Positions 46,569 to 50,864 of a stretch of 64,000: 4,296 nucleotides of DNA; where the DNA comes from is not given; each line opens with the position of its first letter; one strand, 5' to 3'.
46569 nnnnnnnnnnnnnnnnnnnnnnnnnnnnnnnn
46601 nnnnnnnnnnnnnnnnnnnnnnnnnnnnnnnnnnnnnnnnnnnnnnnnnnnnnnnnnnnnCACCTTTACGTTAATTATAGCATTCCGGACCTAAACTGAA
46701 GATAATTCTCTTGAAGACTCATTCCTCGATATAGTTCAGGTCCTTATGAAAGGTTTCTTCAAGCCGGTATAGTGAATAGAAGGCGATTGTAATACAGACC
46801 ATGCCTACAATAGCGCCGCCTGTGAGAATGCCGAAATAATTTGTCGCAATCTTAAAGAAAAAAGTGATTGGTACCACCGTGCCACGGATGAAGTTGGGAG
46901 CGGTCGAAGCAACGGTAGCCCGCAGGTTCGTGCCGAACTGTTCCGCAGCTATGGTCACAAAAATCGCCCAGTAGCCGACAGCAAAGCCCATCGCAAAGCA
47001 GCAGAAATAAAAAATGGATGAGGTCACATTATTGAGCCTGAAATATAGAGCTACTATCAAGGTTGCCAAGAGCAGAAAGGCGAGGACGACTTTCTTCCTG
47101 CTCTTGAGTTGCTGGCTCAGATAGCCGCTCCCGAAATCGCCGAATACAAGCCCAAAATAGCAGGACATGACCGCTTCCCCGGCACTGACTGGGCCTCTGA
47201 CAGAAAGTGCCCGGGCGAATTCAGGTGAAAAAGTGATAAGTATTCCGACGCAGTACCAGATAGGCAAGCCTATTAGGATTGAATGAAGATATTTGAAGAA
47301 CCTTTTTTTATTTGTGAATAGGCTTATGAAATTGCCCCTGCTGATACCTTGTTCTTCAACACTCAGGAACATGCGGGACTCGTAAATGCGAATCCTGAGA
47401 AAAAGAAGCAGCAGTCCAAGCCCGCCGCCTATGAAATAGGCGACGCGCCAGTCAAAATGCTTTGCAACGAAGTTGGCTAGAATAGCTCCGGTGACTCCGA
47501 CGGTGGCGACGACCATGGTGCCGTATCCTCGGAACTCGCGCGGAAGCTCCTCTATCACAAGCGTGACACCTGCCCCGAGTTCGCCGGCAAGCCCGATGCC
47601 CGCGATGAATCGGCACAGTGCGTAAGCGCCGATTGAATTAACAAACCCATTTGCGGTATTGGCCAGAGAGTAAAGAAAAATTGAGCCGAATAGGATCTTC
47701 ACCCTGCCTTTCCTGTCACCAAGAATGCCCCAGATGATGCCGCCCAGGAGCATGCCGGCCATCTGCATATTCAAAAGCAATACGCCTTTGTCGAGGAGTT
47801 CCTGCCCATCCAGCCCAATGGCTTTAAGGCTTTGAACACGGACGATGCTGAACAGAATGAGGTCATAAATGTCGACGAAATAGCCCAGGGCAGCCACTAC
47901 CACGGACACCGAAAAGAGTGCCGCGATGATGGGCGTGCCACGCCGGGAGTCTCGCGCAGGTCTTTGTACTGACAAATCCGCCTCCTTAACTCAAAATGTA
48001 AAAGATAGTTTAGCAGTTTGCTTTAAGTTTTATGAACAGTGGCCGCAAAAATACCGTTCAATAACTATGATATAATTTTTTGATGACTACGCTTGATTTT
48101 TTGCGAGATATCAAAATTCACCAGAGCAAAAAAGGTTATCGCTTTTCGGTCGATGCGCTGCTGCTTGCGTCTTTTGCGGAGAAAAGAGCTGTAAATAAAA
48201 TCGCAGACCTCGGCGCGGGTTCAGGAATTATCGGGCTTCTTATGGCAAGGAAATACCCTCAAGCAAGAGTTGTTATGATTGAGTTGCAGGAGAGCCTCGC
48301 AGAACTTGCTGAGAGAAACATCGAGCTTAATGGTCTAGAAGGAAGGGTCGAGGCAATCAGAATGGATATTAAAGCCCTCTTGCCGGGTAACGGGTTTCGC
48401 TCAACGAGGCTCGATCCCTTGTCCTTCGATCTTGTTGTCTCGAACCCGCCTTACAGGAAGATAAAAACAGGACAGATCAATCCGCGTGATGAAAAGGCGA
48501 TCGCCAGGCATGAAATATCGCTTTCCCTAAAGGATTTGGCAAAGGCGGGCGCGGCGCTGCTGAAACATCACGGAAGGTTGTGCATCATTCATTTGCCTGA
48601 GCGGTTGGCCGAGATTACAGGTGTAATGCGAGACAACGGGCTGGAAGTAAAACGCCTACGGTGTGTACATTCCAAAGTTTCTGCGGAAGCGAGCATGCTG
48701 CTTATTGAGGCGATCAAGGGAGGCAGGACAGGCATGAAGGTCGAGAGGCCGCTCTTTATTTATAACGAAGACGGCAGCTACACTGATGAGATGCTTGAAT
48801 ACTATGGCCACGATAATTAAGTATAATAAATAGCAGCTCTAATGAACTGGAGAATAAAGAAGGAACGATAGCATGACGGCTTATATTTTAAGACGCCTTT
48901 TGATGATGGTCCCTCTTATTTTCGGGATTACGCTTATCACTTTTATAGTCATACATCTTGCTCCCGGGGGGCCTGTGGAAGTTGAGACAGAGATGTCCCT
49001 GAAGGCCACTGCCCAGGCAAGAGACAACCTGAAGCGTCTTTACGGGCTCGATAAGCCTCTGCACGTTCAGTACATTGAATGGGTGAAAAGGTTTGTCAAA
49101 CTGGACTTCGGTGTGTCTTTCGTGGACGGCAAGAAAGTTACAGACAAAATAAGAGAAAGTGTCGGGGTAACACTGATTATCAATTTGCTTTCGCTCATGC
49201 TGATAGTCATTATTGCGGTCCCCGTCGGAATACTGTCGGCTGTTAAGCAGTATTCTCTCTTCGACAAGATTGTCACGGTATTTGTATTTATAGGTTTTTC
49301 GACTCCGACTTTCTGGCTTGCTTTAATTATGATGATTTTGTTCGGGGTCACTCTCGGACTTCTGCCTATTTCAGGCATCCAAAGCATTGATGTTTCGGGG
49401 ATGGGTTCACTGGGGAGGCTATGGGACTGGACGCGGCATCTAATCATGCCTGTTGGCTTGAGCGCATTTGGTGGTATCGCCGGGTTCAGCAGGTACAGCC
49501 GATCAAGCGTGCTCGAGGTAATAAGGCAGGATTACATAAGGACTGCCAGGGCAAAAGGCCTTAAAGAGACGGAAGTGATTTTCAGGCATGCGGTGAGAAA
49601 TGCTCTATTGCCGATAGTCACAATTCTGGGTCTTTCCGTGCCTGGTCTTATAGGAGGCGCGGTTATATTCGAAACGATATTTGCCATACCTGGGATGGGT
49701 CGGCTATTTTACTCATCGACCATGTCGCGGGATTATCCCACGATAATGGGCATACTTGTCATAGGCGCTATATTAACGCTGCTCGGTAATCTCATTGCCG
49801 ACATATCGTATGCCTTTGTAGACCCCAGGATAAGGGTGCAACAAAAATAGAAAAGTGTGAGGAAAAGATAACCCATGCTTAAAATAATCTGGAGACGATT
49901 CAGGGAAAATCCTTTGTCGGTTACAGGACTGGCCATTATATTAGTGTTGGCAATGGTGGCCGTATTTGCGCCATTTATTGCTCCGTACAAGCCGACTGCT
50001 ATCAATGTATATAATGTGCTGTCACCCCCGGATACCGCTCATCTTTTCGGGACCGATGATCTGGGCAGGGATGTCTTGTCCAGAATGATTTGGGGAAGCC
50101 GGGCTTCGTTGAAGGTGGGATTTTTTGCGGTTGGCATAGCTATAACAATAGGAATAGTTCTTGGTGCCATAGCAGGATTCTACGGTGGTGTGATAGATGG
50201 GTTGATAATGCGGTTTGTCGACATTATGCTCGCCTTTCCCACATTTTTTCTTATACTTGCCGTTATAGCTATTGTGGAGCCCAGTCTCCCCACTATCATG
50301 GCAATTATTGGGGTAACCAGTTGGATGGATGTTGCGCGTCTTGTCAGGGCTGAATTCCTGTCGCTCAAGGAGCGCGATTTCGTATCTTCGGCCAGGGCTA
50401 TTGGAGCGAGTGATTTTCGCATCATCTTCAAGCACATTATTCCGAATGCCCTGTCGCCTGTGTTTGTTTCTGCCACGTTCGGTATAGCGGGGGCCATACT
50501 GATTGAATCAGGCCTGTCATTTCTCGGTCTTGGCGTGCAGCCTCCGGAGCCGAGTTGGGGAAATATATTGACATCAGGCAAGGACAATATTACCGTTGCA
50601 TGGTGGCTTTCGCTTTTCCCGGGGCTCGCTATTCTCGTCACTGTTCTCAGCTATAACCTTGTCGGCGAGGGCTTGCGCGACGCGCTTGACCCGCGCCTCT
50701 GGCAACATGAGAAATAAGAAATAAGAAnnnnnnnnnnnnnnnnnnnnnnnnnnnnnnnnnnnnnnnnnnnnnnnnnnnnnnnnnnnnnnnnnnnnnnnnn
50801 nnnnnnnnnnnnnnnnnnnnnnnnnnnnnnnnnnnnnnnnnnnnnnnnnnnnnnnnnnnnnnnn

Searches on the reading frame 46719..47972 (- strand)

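Call 18: search_protein_families(library=pfam, max_evalue=0.001, proteins=[window:46719-47972:-])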
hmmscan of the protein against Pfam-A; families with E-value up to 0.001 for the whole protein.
window:46719-47972:- (417 aa): 3 families
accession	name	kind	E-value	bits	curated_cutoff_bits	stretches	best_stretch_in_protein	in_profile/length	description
PF07690.21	MFS_1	-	2.2e-25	89.7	33.4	1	65-356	36-333/347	Major Facilitator Superfamily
PF00083.30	Sugar_tr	-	1.7e-12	47.5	22.3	1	25-206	3-200/452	Sugar (and other) transporter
PF24220.1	DUF7439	-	0.0005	20.5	27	0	135-171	11-47/75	Family of unknown function (DUF7439)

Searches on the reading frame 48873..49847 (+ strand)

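Call 96: search_protein_families(library=pfam, max_evalue=0.0001, proteins=[window:48873-49847:+])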
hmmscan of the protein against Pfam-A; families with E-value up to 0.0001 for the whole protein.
window:48873-49847:+ (325 aa): 2 families
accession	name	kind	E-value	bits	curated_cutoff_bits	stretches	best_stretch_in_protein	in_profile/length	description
PF00528.27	BPD_transp_1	-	6.3e-43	147.1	26.4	1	115-321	1-183/184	Binding-protein-dependent transport system inner membrane component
PF19300.4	BPD_transp_1_N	-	1.3e-08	35.5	23.8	1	1-100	1-110/114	Binding-prot-dependent transport system membrane comp, N-term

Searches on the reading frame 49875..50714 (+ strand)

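Call 96: search_protein_families(library=pfam, max_evalue=0.0001, proteins=[window:49875-50714:+])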
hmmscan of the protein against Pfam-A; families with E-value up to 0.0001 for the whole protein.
window:49875-50714:+ (280 aa): 2 families
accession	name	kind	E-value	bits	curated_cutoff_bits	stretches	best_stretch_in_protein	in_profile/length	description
PF00528.27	BPD_transp_1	-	2e-32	112.9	26.4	1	93-276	1-183/184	Binding-protein-dependent transport system inner membrane component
PF12911.12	OppC_N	-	1e-15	57.7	23.9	1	2-52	3-53/53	N-terminal TM domain of oligopeptide transport permease C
